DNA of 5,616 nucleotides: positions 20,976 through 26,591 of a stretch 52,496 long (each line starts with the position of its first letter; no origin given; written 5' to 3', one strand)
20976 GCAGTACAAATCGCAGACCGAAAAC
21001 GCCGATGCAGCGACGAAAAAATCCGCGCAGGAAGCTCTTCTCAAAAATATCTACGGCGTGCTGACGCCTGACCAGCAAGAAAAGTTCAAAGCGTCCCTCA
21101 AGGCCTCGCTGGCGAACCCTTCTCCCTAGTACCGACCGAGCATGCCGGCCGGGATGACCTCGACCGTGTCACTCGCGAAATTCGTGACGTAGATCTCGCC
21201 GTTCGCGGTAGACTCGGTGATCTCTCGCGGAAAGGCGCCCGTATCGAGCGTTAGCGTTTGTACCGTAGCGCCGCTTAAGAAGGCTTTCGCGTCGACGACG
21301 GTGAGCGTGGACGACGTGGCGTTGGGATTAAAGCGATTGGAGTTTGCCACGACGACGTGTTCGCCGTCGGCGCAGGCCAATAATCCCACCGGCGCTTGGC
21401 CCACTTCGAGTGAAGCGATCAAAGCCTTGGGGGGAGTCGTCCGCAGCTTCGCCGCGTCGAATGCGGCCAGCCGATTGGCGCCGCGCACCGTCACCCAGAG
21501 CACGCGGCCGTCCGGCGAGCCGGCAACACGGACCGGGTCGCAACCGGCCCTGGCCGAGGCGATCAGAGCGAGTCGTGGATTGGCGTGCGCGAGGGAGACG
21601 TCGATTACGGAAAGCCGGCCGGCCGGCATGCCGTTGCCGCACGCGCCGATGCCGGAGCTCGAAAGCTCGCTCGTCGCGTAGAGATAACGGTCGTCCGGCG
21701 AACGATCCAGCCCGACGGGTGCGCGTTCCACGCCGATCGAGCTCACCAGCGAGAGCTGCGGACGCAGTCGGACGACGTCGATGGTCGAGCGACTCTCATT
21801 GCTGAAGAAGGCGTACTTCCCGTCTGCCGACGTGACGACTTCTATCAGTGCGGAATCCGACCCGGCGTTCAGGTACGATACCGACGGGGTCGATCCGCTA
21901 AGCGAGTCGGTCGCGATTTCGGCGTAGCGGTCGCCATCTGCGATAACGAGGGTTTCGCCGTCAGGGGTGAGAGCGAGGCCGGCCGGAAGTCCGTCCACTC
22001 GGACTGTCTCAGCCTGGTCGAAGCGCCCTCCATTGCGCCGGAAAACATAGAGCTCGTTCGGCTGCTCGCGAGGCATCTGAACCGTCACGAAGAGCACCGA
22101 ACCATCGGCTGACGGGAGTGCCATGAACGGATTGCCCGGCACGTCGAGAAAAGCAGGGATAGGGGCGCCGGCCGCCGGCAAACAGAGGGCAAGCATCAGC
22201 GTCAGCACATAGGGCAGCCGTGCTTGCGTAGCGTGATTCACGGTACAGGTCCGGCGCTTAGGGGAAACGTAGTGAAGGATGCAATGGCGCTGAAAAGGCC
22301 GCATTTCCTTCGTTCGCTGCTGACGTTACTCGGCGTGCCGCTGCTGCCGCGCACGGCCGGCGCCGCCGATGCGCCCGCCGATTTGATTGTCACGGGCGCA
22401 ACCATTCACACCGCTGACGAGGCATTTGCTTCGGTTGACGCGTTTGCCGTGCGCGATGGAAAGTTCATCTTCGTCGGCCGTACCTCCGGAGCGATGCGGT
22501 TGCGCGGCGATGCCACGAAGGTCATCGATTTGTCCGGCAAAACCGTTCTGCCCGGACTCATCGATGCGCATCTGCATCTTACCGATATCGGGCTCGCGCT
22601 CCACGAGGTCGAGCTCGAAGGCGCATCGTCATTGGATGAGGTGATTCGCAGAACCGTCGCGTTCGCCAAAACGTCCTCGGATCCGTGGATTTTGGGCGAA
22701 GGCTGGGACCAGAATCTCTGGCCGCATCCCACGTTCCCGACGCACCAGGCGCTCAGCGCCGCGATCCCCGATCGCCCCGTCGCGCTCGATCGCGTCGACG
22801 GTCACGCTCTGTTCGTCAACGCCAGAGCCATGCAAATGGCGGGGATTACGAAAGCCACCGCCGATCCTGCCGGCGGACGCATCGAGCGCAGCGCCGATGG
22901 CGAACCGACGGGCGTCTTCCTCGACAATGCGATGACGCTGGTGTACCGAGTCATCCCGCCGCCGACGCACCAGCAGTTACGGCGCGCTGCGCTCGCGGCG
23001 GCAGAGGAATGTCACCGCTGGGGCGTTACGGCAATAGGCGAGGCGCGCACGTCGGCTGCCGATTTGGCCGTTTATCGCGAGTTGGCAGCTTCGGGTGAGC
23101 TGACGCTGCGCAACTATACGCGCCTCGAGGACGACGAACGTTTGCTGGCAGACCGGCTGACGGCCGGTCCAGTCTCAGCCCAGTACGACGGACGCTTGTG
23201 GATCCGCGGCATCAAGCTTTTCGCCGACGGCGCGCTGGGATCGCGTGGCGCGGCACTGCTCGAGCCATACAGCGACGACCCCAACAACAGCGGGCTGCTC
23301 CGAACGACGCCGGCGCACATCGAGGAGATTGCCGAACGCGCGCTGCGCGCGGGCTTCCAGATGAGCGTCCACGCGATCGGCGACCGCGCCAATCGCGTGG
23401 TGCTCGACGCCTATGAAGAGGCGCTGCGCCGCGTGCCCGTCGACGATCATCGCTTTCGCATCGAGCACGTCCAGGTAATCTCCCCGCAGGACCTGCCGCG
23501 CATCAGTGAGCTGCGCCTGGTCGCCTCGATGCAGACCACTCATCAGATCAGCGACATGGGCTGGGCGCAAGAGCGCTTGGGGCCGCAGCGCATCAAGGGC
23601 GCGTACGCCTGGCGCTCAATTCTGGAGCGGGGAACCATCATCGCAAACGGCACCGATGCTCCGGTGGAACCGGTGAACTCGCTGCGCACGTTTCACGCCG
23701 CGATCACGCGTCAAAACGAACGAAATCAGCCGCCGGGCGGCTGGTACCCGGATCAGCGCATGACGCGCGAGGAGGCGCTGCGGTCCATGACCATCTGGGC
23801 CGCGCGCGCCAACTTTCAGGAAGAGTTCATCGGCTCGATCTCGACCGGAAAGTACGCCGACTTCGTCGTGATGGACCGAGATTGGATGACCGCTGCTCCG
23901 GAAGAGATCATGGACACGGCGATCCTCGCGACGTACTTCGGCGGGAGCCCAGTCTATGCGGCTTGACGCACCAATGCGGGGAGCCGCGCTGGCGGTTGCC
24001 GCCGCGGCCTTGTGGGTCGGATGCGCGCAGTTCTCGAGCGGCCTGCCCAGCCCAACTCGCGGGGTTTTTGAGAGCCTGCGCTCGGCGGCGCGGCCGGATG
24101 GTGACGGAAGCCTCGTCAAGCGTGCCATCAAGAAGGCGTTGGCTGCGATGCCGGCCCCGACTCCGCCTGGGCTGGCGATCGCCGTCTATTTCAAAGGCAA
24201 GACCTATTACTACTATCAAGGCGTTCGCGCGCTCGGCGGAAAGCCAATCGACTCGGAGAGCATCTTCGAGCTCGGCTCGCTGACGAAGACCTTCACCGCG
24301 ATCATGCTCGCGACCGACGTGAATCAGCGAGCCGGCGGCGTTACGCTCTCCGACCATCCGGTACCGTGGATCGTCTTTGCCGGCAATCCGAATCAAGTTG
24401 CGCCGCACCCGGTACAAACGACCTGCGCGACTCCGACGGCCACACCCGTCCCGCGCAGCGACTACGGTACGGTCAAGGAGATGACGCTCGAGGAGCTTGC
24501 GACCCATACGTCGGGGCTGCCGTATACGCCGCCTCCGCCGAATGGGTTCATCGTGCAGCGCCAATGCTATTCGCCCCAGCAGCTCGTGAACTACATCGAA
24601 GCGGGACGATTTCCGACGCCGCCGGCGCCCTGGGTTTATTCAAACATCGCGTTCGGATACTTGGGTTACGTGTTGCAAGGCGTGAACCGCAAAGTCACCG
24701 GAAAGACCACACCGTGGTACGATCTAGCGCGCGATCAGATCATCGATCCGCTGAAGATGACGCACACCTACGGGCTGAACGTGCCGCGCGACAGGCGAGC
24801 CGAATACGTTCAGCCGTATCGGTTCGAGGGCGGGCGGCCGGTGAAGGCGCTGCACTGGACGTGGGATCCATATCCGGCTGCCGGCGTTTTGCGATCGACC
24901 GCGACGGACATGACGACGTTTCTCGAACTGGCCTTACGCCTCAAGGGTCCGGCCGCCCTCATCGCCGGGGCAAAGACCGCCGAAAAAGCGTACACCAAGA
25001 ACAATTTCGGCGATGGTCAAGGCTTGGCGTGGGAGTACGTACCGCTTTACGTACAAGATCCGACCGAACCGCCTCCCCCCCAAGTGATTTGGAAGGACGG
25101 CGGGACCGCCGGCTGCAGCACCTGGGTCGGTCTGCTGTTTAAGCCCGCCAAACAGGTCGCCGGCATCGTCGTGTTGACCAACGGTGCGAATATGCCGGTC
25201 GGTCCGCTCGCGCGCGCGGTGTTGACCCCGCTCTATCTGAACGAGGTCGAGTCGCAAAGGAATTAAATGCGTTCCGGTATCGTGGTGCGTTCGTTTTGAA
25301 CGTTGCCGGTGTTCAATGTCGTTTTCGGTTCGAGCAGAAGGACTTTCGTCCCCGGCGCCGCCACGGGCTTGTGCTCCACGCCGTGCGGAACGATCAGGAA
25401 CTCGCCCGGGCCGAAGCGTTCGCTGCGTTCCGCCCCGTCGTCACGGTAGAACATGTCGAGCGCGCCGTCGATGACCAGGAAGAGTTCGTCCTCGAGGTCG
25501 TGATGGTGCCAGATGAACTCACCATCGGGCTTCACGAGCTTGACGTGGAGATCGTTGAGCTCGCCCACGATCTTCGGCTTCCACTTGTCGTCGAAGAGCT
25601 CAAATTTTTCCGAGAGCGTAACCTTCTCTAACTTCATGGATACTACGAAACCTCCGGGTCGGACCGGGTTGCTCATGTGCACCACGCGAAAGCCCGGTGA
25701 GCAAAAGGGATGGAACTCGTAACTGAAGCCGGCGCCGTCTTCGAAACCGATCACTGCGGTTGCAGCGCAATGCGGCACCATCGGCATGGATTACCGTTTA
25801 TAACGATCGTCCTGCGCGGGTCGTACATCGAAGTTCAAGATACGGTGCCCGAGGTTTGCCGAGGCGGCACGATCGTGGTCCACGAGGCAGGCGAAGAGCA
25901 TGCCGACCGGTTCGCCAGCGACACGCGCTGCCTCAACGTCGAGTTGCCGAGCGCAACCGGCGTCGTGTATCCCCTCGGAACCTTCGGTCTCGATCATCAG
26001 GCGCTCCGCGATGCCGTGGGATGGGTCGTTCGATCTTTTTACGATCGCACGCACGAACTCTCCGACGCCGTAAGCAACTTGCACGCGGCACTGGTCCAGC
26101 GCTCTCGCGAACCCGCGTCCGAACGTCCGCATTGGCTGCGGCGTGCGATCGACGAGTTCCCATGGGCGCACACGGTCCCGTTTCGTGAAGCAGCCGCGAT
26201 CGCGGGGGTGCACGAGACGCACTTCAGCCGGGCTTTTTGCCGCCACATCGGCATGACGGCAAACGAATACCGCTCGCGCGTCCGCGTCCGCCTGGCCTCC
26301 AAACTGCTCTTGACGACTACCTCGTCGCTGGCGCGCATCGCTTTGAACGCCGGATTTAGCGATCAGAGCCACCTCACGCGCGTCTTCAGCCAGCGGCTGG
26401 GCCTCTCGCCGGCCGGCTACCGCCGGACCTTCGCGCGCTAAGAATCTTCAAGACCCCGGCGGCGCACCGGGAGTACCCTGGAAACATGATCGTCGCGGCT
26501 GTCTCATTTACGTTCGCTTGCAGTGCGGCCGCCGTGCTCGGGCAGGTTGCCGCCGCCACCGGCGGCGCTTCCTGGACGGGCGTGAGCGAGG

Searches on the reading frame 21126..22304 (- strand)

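Call 63: search_protein_families(library=pfam, proteins=[window:21126-22304:-], max_evalue=0.0001)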
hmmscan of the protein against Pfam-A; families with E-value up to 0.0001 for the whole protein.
window:21126-22304:- (392 aa): 1 family
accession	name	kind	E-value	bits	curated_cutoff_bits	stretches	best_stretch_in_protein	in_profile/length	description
PF10282.15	Lactonase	-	3e-09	37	21.7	0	202-323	199-311/344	Lactonase, 7-bladed beta-propeller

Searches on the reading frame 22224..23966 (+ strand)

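Call 63: search_protein_families(library=pfam, proteins=[window:22224-23966:+], max_evalue=0.0001)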
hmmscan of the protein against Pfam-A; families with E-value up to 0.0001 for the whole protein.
window:22224-23966:+ (580 aa): 2 families
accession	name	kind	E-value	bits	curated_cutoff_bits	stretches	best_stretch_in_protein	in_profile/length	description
PF07969.17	Amidohydro_3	-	2.8e-111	373.7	29.7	1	99-578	1-472/472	Amidohydrolase family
PF01979.26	Amidohydro_1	-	3.7e-16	59.7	25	1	361-562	132-329/345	Amidohydrolase family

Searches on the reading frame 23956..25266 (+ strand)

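Call 63: search_protein_families(library=pfam, proteins=[window:23956-25266:+], max_evalue=0.0001)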
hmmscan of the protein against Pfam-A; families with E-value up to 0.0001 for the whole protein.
window:23956-25266:+ (436 aa): 1 family
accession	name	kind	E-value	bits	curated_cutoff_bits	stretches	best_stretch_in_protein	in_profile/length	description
PF00144.29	Beta-lactamase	-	8.9e-38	130.7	27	1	71-413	15-313/329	Beta-lactamase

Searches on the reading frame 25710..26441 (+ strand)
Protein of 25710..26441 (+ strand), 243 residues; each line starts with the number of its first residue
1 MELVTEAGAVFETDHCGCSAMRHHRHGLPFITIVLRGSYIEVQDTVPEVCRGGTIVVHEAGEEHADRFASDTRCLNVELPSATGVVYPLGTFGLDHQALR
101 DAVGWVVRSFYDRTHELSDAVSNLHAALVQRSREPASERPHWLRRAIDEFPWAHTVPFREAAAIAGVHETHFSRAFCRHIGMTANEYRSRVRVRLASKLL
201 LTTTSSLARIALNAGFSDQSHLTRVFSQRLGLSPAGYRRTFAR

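Call 67: search_protein_families(library=pfam, proteins=[window:25710-26441:+], max_evalue=0.0001)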
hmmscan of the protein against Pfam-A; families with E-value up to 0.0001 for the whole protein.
window:25710-26441:+ (243 aa): 2 families
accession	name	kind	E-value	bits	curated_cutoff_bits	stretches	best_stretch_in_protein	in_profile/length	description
PF12833.13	HTH_18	-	8.4e-21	74.5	33.6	1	162-239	2-79/80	Helix-turn-helix domain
PF00165.29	HTH_AraC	-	1.1e-16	60.9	26.6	2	202-239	6-42/42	Bacterial regulatory helix-turn-helix proteins, AraC family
